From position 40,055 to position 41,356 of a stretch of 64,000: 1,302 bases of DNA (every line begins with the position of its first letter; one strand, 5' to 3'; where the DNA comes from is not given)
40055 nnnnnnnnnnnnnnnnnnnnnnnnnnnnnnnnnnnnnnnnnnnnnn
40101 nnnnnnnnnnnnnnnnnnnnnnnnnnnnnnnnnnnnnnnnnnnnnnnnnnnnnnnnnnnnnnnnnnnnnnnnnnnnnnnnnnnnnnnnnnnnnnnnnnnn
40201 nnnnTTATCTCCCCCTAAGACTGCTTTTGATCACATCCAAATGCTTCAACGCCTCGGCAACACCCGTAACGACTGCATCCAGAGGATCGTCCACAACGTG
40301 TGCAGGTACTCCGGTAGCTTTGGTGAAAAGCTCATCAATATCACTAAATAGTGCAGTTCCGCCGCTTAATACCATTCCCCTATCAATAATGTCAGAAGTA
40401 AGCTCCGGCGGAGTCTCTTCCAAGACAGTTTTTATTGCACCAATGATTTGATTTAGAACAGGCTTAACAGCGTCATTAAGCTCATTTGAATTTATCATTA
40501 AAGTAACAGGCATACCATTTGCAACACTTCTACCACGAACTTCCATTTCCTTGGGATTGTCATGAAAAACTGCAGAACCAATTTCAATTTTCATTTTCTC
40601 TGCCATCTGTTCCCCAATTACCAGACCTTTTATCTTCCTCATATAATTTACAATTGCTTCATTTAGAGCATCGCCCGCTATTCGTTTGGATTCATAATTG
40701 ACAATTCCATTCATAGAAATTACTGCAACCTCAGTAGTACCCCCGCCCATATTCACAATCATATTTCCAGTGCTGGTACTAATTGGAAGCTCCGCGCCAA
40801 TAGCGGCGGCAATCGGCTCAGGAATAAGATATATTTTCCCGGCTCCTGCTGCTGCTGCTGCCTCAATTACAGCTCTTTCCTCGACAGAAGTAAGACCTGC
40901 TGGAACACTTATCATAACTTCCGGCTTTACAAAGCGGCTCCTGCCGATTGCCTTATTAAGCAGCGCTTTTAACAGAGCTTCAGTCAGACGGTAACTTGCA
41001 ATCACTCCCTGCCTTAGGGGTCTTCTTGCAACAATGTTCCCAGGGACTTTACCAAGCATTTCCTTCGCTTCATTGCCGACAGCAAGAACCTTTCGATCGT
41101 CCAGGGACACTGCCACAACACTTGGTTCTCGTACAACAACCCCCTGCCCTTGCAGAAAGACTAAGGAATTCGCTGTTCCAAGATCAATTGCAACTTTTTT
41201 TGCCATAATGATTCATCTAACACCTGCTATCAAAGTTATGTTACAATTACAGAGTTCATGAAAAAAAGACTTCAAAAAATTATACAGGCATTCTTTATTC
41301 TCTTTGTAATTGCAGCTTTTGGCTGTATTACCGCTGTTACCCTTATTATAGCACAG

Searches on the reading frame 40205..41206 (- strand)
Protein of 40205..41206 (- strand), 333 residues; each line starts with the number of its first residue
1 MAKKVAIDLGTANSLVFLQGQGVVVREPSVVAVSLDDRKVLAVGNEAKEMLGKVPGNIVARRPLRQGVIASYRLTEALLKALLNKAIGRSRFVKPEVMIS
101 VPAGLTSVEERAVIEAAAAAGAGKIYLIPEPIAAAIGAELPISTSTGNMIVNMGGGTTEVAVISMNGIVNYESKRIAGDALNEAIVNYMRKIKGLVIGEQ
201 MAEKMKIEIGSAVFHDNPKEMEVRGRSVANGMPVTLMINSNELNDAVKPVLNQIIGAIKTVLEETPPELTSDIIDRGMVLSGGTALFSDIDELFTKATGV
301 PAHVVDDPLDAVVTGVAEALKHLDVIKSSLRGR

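Call 76: search_protein_families(library=ncbifam, proteins=[window:40205-41206:-], max_evalue=1e-8)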
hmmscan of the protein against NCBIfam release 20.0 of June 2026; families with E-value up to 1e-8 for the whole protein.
window:40205-41206:- (333 aa): 11 families
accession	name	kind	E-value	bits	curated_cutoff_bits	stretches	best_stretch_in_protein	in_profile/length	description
NF010539.0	PRK13927.1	subfamily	5.5e-127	423.3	293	1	2-330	6-336/339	rod shape-determining protein MreB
TIGR00904.1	mreB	subfamily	8.4e-123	409.7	365.75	1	2-327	2-333/334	MreB/Mrl family cell shape determining protein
NF010540.1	PRK13929.1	exception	1e-109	366.7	515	1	3-328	5-332/334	rod-share determining protein MreBH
TIGR01991.1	HscA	equivalog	2.5e-13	49.4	708.55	1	71-291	107-330/600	Fe-S protein assembly chaperone HscA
NF053558.1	BeeR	equivalog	1e-12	47.8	530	1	57-295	66-305/349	BeeR family actin-like protein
NF003520.0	PRK05183.1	subfamily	1.2e-12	47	620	1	65-297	121-356/621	Fe-S protein assembly chaperone HscA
NF040964.1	MamK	subfamily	4.1e-12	45.8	400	1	5-309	3-308/335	MamK family actin-like protein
TIGR01174.1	ftsA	equivalog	7.9e-12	44.9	175.85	1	145-321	195-358/371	cell division protein FtsA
NF011660.0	PRK15080.1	equivalog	8.9e-11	41.5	182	0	57-172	57-167/277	ethanolamine utilization protein EutJ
NF002399.0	PRK01433.1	equivalog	9.5e-11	41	743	1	97-318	144-352/595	Fe-S protein assembly chaperone HscA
TIGR02529.1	EutJ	subfamily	1.1e-10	41.4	152.1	0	62-180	29-141/239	ethanolamine utilization protein EutJ family protein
